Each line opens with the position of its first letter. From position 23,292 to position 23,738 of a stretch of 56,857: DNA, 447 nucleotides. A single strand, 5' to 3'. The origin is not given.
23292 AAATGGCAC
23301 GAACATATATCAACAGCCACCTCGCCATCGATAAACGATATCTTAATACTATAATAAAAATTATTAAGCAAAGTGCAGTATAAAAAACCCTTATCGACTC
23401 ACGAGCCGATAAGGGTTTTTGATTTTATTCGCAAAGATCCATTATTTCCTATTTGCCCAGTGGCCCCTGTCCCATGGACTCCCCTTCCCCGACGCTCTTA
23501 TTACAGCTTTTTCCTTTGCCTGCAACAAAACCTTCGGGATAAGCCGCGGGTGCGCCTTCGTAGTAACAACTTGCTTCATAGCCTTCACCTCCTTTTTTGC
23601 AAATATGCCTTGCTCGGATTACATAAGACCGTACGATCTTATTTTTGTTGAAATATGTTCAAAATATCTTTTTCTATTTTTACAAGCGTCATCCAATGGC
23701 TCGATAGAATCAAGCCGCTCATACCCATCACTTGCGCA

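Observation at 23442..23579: Candidate precursor peptide C: Trp/His/Arg/Lys-rich C-terminus immediately downstream of a SPASM enzyme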

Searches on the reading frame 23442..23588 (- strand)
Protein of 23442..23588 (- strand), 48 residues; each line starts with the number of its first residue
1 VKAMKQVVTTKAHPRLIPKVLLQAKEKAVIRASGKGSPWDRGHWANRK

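Call 4: search_protein_families(library=pfam, proteins=[window:23442-23588:-], max_evalue=0.01)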
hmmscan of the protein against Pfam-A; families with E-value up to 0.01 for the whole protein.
window:23442-23588:- (48 aa): 0 families

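Call 5: search_protein_families(library=ncbifam, proteins=[window:23442-23588:-], max_evalue=0.01)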
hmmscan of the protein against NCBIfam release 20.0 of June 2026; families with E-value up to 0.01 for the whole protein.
window:23442-23588:- (48 aa): 0 families

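Call 10: find_homologous_proteins(query=window:23445-23588:-, max_evalue=10)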
Query seq(48 aa) (48 aa): 1 proteins with E <= 10 among 1 candidates.
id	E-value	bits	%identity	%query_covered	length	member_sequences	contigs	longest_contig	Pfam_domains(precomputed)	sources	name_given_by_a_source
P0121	1.7e-22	94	100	94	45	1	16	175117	-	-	-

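Call 62: search_protein_families(library=ncbifam, proteins=[window:23445-23579:-], max_evalue=10)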
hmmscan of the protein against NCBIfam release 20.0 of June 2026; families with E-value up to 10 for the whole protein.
seq(45 aa): 0 families

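Call 63: search_protein_families(library=pfam, proteins=[window:23445-23579:-], max_evalue=10)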
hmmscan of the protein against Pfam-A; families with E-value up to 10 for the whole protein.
seq(45 aa): 0 families
